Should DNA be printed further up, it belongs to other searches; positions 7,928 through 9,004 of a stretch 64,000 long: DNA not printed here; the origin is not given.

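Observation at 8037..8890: A 22-nt perfect palindrome brackets dapF on both sides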

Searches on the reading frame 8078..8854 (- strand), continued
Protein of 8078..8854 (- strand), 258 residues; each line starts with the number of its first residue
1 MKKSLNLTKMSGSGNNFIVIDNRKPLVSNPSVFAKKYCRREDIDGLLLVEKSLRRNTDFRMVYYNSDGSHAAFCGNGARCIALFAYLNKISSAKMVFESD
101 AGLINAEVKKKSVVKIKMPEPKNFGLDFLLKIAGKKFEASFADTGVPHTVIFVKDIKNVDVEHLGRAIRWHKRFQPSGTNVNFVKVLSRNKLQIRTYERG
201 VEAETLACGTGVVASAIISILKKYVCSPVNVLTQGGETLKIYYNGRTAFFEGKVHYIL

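Call 50: find_encoding_contigs(protein=P0003, flank=10000, max_places=2)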
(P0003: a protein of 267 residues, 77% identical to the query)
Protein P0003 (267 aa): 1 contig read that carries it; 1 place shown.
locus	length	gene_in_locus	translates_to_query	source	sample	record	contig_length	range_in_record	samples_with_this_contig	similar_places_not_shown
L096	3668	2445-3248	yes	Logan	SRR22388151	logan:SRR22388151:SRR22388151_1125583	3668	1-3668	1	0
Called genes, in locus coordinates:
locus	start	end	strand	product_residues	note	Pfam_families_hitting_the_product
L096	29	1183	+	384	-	PF07690:MFS_1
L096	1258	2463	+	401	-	PF00278:Orn_DAP_Arg_deC, PF01168:Ala_racemase_N (weak), PF02784:Orn_Arg_deC_N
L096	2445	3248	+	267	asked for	PF01678:DAP_epimerase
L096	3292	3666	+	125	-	?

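Call 77: list_cluster_members(proteins=[P0002, P0001, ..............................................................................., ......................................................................, P0004, P0005, P0129, P0127])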
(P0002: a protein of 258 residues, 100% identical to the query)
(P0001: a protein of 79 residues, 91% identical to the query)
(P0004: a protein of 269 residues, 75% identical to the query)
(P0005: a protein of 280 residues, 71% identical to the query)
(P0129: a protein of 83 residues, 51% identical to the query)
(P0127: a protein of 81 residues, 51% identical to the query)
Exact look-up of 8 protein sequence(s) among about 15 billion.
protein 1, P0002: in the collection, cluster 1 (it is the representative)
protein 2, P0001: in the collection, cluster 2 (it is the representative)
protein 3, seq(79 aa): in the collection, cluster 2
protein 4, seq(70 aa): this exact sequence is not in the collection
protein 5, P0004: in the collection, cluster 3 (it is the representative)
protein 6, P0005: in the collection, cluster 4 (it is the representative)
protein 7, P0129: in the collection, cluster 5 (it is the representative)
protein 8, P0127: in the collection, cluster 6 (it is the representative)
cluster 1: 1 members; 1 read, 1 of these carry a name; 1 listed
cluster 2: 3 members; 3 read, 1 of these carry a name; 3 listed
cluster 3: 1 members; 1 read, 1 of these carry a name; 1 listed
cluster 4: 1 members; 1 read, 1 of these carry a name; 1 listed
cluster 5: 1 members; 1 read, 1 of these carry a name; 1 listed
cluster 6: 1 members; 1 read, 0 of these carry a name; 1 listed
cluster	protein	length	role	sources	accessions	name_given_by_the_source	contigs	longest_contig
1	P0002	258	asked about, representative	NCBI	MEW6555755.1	MAG: diaminopimelate epimerase [Elusimicrobiota bacterium]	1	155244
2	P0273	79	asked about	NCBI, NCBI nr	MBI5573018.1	MAG: hypothetical protein HY919_00505 [Elusimicrobia bacterium] | hypothetical protein [Elusimicrobiota bacterium]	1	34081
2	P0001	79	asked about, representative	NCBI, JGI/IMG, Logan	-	-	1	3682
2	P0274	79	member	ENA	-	-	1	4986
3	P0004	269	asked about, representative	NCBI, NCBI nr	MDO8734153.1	MAG: diaminopimelate epimerase [Elusimicrobiota bacterium] | diaminopimelate epimerase [Elusimicrobiota bacterium]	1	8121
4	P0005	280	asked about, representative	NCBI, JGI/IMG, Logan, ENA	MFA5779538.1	MAG: diaminopimelate epimerase [Elusimicrobiota bacterium]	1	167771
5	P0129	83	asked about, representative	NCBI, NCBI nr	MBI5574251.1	MAG: HTH domain-containing protein [Elusimicrobia bacterium] | HTH domain-containing protein [Elusimicrobiota bacterium]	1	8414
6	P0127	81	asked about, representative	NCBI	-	-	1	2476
